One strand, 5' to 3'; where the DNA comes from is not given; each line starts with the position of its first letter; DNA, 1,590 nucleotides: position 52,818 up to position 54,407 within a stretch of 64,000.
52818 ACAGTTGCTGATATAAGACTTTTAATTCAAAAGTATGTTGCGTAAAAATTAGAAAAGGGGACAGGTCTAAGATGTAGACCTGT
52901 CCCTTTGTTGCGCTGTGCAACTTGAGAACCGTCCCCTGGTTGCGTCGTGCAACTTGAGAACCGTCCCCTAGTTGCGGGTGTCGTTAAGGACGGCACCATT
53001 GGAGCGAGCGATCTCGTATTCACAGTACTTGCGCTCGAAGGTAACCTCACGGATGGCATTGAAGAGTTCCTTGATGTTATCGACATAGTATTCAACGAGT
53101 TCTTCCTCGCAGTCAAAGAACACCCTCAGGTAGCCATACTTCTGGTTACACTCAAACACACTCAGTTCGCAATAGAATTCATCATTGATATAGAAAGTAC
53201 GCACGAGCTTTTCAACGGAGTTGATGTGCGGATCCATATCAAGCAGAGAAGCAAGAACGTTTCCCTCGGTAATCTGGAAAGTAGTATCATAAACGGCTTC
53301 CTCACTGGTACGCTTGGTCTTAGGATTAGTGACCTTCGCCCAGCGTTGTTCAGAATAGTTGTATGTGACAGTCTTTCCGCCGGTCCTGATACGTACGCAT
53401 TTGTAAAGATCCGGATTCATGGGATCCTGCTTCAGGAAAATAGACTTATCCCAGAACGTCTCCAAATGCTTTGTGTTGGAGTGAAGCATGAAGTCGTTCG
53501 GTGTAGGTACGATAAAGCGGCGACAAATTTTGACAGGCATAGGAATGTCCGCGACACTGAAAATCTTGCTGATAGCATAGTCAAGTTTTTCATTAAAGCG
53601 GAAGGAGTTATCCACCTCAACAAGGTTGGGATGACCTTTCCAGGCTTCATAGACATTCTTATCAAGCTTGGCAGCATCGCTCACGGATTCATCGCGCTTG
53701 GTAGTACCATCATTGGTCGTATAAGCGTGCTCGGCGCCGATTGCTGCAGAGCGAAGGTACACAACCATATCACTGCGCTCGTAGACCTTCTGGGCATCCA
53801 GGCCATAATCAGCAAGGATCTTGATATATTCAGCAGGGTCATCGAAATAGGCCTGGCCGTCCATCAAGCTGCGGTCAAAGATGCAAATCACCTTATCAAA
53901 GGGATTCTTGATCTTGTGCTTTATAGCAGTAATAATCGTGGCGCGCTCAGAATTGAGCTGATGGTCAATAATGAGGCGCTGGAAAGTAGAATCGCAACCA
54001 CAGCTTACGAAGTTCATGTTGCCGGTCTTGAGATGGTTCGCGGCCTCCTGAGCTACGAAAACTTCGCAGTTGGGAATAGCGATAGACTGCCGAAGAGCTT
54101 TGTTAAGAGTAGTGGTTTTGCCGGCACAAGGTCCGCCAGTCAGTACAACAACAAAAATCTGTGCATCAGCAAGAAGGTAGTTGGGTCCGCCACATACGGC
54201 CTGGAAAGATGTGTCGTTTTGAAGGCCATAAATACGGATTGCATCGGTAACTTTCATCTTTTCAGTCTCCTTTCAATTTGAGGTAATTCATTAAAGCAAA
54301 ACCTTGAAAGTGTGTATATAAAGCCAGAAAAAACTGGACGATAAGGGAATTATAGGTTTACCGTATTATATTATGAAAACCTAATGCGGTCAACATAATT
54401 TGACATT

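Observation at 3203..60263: Very dense family of 28-29-nt palindromic intergenic repeats arranged in 32-bp-period arrays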

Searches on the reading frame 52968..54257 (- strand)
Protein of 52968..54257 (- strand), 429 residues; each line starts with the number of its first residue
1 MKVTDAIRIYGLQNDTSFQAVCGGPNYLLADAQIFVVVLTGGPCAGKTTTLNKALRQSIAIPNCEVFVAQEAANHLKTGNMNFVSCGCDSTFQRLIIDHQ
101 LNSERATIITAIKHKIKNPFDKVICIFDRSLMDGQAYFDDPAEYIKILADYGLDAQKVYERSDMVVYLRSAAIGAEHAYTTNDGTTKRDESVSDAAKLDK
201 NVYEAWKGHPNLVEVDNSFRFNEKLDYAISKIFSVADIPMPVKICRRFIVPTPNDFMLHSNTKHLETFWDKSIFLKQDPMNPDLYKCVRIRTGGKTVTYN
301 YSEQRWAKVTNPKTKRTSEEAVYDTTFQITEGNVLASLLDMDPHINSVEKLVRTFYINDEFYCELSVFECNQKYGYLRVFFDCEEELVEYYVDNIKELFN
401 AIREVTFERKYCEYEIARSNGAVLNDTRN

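Call 62: search_protein_families(library=pfam, proteins=[window:52968-54257:-], max_evalue=0.00001)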
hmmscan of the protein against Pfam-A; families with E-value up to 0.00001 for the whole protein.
window:52968-54257:- (429 aa): 1 family
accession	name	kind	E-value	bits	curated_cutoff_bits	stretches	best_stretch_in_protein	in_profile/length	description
PF13521.12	AAA_28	-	1.3e-12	48.7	27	1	37-217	2-157/164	AAA domain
